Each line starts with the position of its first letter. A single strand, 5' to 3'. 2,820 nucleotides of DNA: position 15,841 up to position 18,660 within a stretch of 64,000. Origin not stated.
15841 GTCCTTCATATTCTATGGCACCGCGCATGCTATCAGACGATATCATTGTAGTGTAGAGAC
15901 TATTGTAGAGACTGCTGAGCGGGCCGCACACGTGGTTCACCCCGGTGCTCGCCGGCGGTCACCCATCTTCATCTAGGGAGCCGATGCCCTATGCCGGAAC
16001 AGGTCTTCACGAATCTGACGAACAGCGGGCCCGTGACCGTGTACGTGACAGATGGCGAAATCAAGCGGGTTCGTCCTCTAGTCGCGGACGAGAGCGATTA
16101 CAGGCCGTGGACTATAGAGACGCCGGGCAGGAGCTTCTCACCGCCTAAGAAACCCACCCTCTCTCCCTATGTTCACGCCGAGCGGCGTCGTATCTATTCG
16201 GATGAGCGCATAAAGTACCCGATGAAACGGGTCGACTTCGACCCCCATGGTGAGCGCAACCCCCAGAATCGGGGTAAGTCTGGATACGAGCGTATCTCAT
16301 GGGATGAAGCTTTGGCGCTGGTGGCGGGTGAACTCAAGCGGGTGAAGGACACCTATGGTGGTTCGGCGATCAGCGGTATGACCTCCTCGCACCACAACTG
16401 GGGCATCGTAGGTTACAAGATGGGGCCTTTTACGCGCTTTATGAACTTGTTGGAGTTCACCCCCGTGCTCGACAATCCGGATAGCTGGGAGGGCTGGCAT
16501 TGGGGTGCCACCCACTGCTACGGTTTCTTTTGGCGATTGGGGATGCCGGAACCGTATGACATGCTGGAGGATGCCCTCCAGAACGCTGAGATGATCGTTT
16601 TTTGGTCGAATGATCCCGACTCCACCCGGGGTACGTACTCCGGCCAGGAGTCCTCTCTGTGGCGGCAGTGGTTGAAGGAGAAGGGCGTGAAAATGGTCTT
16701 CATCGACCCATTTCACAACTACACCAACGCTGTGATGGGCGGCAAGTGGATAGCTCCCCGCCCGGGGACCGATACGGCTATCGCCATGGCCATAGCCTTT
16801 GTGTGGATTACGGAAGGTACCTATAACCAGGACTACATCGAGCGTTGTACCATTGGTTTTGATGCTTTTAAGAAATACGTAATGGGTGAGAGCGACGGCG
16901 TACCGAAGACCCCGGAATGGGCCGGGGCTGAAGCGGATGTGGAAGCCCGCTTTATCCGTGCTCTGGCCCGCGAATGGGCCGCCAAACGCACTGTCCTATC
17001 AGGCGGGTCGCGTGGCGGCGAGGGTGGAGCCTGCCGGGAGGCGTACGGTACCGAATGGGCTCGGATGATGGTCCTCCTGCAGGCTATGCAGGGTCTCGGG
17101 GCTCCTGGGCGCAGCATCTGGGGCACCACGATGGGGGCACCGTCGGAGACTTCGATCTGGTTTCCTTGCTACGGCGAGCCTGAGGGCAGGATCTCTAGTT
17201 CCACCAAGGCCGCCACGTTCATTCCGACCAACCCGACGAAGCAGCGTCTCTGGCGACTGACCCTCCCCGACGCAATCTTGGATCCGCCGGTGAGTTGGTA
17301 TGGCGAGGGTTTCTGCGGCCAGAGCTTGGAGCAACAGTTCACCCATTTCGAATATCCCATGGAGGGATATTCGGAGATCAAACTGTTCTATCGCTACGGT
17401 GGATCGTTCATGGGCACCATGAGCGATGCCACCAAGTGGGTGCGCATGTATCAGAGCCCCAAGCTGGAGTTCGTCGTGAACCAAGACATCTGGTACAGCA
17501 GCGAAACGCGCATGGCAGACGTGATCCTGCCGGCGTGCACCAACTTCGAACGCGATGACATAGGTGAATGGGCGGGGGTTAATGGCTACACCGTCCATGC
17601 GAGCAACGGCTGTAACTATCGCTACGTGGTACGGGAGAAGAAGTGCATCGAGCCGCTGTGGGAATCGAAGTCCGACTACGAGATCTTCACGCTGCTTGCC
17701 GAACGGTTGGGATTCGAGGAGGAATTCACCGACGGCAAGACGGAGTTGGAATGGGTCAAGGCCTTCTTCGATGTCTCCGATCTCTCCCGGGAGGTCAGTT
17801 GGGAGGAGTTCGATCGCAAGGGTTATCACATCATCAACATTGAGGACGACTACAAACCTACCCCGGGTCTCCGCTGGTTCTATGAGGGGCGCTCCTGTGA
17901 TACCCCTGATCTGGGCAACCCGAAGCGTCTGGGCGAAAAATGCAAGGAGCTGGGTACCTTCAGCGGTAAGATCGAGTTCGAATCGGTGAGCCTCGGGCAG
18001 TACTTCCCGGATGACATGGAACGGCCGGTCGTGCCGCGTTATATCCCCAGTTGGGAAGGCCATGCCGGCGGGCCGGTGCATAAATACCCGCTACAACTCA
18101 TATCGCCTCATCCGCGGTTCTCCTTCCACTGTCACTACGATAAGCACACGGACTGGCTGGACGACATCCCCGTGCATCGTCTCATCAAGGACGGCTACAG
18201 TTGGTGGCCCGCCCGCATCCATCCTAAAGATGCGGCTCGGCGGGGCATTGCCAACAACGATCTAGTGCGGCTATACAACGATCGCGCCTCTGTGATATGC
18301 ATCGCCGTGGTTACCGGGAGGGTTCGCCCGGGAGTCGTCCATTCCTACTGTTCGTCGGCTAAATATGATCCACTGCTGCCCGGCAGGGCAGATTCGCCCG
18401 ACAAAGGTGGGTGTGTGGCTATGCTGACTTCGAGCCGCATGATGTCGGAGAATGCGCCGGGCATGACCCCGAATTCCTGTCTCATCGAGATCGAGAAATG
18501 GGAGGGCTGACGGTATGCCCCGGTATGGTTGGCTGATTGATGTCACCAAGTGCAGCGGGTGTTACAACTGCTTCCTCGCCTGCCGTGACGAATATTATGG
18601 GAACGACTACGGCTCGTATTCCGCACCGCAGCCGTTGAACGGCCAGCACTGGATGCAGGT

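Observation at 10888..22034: Two-IclR cluster of SDR / 3-hydroxyacyl-CoA DH / SDR + transhydroxylase-like Mo enzyme + thiolase + LarA-like: candidate anaerobic polyhydroxybenzene fermentation island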

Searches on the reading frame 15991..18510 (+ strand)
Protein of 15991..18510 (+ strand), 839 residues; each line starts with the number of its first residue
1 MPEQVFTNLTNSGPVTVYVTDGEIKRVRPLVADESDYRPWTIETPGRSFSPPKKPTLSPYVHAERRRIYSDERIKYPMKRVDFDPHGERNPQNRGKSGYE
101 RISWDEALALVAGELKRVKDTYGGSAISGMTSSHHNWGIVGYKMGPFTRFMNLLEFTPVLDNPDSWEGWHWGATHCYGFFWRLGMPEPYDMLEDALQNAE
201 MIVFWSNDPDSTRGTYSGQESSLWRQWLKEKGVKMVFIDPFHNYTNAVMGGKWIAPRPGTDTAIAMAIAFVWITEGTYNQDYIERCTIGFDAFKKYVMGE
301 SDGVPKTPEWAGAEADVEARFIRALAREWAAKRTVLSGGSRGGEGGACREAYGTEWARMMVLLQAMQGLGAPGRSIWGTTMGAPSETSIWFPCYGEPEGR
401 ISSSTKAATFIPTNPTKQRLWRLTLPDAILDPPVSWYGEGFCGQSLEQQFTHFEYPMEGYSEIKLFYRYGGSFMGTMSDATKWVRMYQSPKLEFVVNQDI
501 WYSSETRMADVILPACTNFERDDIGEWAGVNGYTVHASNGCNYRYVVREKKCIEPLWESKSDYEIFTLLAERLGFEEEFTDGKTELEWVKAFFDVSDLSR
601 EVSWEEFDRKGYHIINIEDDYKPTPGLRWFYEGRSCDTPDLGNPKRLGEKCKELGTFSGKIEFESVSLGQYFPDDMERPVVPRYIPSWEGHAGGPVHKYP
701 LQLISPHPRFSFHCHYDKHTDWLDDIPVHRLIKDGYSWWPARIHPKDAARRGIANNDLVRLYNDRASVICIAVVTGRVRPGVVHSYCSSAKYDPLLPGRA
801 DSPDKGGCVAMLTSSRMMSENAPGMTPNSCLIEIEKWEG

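Call 3: search_protein_families(library=pfam, proteins=[window:15991-18510:+])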
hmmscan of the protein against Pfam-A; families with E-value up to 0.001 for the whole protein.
window:15991-18510:+ (839 aa): 3 families
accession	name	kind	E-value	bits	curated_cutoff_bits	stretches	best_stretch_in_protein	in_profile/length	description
PF00384.28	Molybdopterin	-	4e-27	95.6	24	1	73-572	1-353/353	Molybdopterin oxidoreductase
PF21423.2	AhtL-like_1st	-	3.8e-18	65.2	27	1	13-65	1-53/55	Pyrogallol hydroxytransferase large subunit-like, domain 1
PF01568.27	Molydop_binding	-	3e-15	56.7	26.8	1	701-822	1-101/110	Molydopterin dinucleotide binding domain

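Call 4: search_protein_families(library=ncbifam, proteins=[window:15991-18510:+])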
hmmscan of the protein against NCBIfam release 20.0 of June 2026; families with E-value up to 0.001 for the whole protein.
window:15991-18510:+ (839 aa): 21 families
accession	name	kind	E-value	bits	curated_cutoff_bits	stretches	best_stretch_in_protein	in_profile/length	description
TIGR00509.1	bisC_fam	subfamily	1.4e-109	367.4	1017.55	1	59-839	30-756/772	molybdopterin guanine dinucleotide-containing S/N-oxide reductase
TIGR02166.1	dmsA_ynfE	subfamily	6.8e-90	302.2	777.7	1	63-836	94-793/794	DMSO/selenate family reductase complex A subunit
NF011682.0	PRK15102.1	equivalog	4.3e-86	289.7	909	2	61-374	81-395/829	trimethylamine-N-oxide reductase TorA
TIGR02164.1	torA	equivalog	1.6e-81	274.6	1465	2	475-839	479-808/824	trimethylamine-N-oxide reductase TorA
NF011566.1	PRK14990.1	exception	1.9e-60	204.8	1600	2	463-836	475-813/814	dimethylsulfoxide reductase subunit A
NF041885.1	selenate_YnfE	exception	2.8e-52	177.6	1675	2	64-368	99-396/805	selenate/tellurate reductase subunit YnfE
NF041884.1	selenate_YnfF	exception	2e-50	171.6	1650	2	64-392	96-413/798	selenate/tellurate reductase subunit YnfF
NF012032.0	PRK15488.1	equivalog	5.1e-42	143.8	694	3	228-341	223-331/759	thiosulfate reductase PhsA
TIGR03479.1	DMSO_red_II_alp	subfamily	2.9e-40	138.1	984.75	3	66-284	113-304/913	molybdopterin-dependent oxidoreductase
TIGR01591.1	Fdh-alpha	equivalog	7.7e-39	133.3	666.25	2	68-334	48-279/672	formate dehydrogenase subunit alpha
TIGR01580.1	narG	equivalog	2.5e-20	71.7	1084.15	3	92-280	150-321/1235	nitrate reductase subunit alpha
NF047855.1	AssmNtatRedNasC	equivalog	1.3e-16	60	1100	1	229-342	206-312/708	assimilatory nitrate reductase catalytic subunit NasC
NF041783.2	mnquin_red_QrcB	equivalog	4e-15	55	440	1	228-352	234-347/695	menaquinone reductase molybdopterin-binding-like subunit QrcB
NF041714.1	arsenate_red_ArrA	equivalog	2e-14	52.7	1600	1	58-289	90-298/848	arsenate respiratory reductase molybdopterin-containing subunit ArrA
NF042978.1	EthbenzDh_ebdA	equivalog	1.8e-11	42.6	2000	1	66-283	135-325/977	ethylbenzene dehydrogenase subunit alpha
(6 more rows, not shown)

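Call 6: search_solved_structures(query=window:15991-18510:+, max_evalue=1e-10)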
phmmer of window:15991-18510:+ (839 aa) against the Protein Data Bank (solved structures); distinct sequences matched with E-value up to 1e-10: 27.
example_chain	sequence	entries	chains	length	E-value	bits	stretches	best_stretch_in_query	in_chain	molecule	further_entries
4v4c_A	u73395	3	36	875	4.7e-258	861.6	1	6-839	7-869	Pyrogallol hydroxytransferase large subunit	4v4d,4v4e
7l5i_A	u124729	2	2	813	3e-82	279.8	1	66-838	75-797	Trimethylamine-N-oxide reductase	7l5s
1eu1_A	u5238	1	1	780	1.2e-81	277.9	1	53-839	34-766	DIMETHYL SULFOXIDE REDUCTASE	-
1dms_A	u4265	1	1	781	1.6e-79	270.8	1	47-839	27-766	DMSO REDUCTASE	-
4dmr_A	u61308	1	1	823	2.2e-77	263.7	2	47-375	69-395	DMSO REDUCTASE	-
1e18_A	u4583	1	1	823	2.2e-77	263.7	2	47-375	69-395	DMSO REDUCTASE.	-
1e60_A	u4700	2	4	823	4.1e-77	262.8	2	47-375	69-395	Dimethyl sulfoxide/trimethylamine N-oxide reductase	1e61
1dmr_A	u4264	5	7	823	8e-77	261.8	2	47-375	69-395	DMSO REDUCTASE | Dimethyl sulfoxide/trimethylamine N-oxide reductase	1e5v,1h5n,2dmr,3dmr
9h4t_A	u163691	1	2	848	3.7e-60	206.7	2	491-839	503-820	Trimethylamine-N-oxide reductase 1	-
1tmo_A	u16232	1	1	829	5e-59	203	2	59-376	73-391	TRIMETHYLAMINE N-OXIDE REDUCTASE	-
4ydd_A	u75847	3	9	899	4.5e-22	80.7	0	68-283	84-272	DMSO reductase family type II enzyme, molybdopterin subunit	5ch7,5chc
5e7o_A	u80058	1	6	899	6.4e-22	80.2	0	68-283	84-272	DMSO reductase family type II enzyme, molybdopterin subunit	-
7bkb_D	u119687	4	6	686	2.1e-20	75.2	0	99-303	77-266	Formate dehydrogenase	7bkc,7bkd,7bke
2vpw_A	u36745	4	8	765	3.1e-18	68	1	45-333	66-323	THIOSULFATE REDUCTASE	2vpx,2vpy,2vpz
1r27_A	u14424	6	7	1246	2.5e-15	58.3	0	87-276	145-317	Respiratory nitrate reductase 1 alpha chain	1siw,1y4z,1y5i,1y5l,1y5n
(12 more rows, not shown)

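Call 9: find_encoding_contigs(protein=window:15991-18510:+, flank=10000, max_places=6)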
Protein window:15991-18510:+ (839 aa): no gene with exactly this product is on record in the collection.

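Call 11: find_related_loci(query=window:15991-18510:+, collection=genome_contigs, flank=10000)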
Query window:15991-18510:+ (839 aa) in genome_contigs; peptide patterns used: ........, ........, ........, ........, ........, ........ (x = any residue, [..] = any of these).
597 stretches matched a pattern (row limit reached: there are more); 586 encode a relative of the query (tblastn E <= 1e-3); the best 80 are kept; 80 distinct loci.
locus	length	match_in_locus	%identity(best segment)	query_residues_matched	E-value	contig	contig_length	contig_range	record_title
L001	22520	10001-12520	83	1-839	0e+0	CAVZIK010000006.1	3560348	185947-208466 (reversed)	MAG: uncultured Actinomycetes bacterium isolate MFD02416.bin.1.65 genome assembly, contig: contig_18476, whole genome sh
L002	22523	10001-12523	83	1-839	0e+0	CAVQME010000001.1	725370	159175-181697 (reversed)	MAG: uncultured Actinomycetes bacterium isolate MFD00032.bin.1.257 genome assembly, contig: contig_14562, whole genome s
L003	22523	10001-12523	83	1-839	0e+0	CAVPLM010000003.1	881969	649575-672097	MAG: uncultured Actinomycetes bacterium isolate MFD00032.bin.2.39 genome assembly, contig: contig_20456, whole genome sh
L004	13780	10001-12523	81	1-839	0e+0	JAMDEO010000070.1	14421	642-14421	MAG: Actinomycetota bacterium isolate FK_Sedi_B_Bin.10 NODE_16101_length_14421_cov_1.90325, whole genome shotgun sequenc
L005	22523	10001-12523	81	1-839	0e+0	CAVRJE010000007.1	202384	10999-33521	MAG: uncultured Actinomycetota bacterium isolate MFD05942.bin.2.329 genome assembly, contig: contig_15807, whole genome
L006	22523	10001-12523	81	1-839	0e+0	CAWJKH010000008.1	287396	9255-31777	MAG: uncultured Actinomycetota bacterium isolate MFD05942.bin.2.111 genome assembly, contig: contig_93507, whole genome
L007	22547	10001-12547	80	1-839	0e+0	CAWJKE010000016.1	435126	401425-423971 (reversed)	MAG: uncultured Actinomycetota bacterium isolate MFD05942.bin.1.451 genome assembly, contig: contig_941, whole genome sh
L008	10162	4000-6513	79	1-839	0e+0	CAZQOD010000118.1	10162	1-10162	MAG TPA_asm: uncultured Desulfopila sp. isolate binchicken_co67_251 genome assembly, contig: NODE_7287_length_10162_cov_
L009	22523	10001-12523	80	1-839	0e+0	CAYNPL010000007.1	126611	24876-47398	MAG TPA_asm: uncultured Gaiellales bacterium isolate binchicken_co274_173 genome assembly, contig: NODE_293_length_12661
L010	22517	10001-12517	79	1-839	0e+0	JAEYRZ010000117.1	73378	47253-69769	MAG: Proteobacteria bacterium isolate OH_CBB_79 k127_1275525, whole genome shotgun sequence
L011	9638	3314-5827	78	1-839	0e+0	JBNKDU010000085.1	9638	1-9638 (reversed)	MAG: Desulfobacteraceae bacterium isolate F1.bin.3.orig k141_372275, whole genome shotgun sequence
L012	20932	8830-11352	80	1-839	0e+0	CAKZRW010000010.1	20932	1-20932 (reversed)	MAG TPA_asm: uncultured actinobacterium isolate SRR5214706_bin.117_CONCOCT_v1.1_MAG genome assembly, contig: ERZ1744544.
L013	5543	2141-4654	78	1-839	0e+0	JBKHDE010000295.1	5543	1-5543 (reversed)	MAG: Desulfococcaceae bacterium isolate D1M03_4 NODE_8262_length_5543_cov_7.400692, whole genome shotgun sequence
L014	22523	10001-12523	81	1-839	0e+0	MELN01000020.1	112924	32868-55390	MAG: Actinobacteria bacterium RBG_16_64_13 RBG_16_scaffold_1449, whole genome shotgun sequence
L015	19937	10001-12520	80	1-839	0e+0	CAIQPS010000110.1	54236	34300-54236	MAG: uncultured actinobacterium isolate LaPlata_bin-3933 genome assembly, contig: bin-3933:110/169, whole genome shotgun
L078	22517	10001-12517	67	3-839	0e+0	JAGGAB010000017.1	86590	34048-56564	MAG: Bacillota bacterium isolate CTSoil_079 scaffold_76, whole genome shotgun sequence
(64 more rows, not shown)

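Call 25: search_solved_structures(query=window:15991-18510:+, max_evalue=1e-200, show_alignments=1)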
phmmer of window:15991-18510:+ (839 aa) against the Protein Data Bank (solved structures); distinct sequences matched with E-value up to 1e-200: 1.
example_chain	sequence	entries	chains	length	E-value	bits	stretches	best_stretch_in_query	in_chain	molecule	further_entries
4v4c_A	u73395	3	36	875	4.7e-258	861.6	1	6-839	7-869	Pyrogallol hydroxytransferase large subunit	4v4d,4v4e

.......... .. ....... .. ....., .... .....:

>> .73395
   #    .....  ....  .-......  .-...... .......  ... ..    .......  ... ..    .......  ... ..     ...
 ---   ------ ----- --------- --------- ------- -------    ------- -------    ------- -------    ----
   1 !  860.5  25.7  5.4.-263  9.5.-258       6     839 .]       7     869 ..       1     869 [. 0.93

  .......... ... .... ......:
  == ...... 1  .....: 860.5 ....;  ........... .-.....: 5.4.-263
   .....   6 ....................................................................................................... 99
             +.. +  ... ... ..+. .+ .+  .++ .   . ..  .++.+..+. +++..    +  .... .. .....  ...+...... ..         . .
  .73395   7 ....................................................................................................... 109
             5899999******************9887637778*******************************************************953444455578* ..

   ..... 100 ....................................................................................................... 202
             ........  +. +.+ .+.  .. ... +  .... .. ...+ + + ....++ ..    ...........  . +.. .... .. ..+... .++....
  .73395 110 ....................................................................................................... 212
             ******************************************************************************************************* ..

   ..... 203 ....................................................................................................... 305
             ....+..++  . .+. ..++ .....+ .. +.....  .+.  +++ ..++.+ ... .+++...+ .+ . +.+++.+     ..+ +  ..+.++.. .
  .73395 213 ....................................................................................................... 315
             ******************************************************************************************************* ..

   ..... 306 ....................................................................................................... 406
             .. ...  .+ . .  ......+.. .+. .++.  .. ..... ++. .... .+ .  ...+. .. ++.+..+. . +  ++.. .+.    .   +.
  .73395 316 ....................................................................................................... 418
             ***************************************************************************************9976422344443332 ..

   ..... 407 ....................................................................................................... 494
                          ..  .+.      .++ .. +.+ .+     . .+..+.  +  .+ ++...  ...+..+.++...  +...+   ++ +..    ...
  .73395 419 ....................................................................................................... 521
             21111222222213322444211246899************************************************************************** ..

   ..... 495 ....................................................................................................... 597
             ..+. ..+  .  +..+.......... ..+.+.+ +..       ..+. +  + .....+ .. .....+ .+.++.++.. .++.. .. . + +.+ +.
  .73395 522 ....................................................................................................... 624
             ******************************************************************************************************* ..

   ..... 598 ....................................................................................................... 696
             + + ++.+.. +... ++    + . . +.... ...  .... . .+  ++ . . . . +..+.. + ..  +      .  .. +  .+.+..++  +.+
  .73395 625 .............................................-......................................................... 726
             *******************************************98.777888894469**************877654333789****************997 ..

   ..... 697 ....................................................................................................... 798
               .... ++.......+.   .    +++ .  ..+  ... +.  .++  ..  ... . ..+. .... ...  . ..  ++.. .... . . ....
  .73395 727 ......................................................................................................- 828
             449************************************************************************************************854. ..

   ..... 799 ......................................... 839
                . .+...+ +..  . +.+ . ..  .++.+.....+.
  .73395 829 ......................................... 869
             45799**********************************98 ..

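Call 55: search_solved_structures(query=L078:6514-7332:+, max_evalue=1e-35, show_alignments=2)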
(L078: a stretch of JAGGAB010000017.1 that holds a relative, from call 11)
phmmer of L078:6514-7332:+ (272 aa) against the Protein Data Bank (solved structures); distinct sequences matched with E-value up to 1e-35: 12.
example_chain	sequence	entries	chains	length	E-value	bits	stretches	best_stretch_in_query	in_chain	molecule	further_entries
1vl8_A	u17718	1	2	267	3.2e-50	174.6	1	13-270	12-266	Gluconate 5-dehydrogenase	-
3cxr_A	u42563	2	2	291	4.3e-44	154.5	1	13-270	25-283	Dehydrogenase with different specificities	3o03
4z9x_A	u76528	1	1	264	3.9e-41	144.8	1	16-270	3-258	Gluconate 5-dehydrogenase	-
4u8g_A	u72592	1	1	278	2.3e-39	139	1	14-270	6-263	Putative uncharacterized protein gbs1891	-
4ibo_A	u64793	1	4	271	2.7e-38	135.5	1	11-270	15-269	Gluconate dehydrogenase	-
6qhe_A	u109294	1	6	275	2.9e-37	132.1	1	18-269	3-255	Alcohol Dehydrogenase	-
9kd1_A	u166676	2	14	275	1.8e-36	129.5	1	18-270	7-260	Oxidoreductase, short chain dehydrogenase/reductase family protein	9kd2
5u9p_A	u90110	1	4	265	3.2e-36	128.7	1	12-270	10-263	Gluconate 5-dehydrogenase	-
6y4d_A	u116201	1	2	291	4.1e-36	128.4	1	4-270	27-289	short-chain dehydrogenase/reductase (SDR)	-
5g4k_A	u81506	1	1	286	5.6e-36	127.9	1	16-267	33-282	OXIDOREDUCTASE, SHORT CHAIN DEHYDROGENASE/REDUCTASE FAMILY PROTEIN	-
5g4k_B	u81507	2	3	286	5.8e-36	127.9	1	16-267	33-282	OXIDOREDUCTASE, SHORT CHAIN DEHYDROGENASE/REDUCTASE FAMILY PROTEIN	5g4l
4j2h_A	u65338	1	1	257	7e-36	127.6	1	16-270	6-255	Short chain alcohol dehydrogenase-related dehydrogenase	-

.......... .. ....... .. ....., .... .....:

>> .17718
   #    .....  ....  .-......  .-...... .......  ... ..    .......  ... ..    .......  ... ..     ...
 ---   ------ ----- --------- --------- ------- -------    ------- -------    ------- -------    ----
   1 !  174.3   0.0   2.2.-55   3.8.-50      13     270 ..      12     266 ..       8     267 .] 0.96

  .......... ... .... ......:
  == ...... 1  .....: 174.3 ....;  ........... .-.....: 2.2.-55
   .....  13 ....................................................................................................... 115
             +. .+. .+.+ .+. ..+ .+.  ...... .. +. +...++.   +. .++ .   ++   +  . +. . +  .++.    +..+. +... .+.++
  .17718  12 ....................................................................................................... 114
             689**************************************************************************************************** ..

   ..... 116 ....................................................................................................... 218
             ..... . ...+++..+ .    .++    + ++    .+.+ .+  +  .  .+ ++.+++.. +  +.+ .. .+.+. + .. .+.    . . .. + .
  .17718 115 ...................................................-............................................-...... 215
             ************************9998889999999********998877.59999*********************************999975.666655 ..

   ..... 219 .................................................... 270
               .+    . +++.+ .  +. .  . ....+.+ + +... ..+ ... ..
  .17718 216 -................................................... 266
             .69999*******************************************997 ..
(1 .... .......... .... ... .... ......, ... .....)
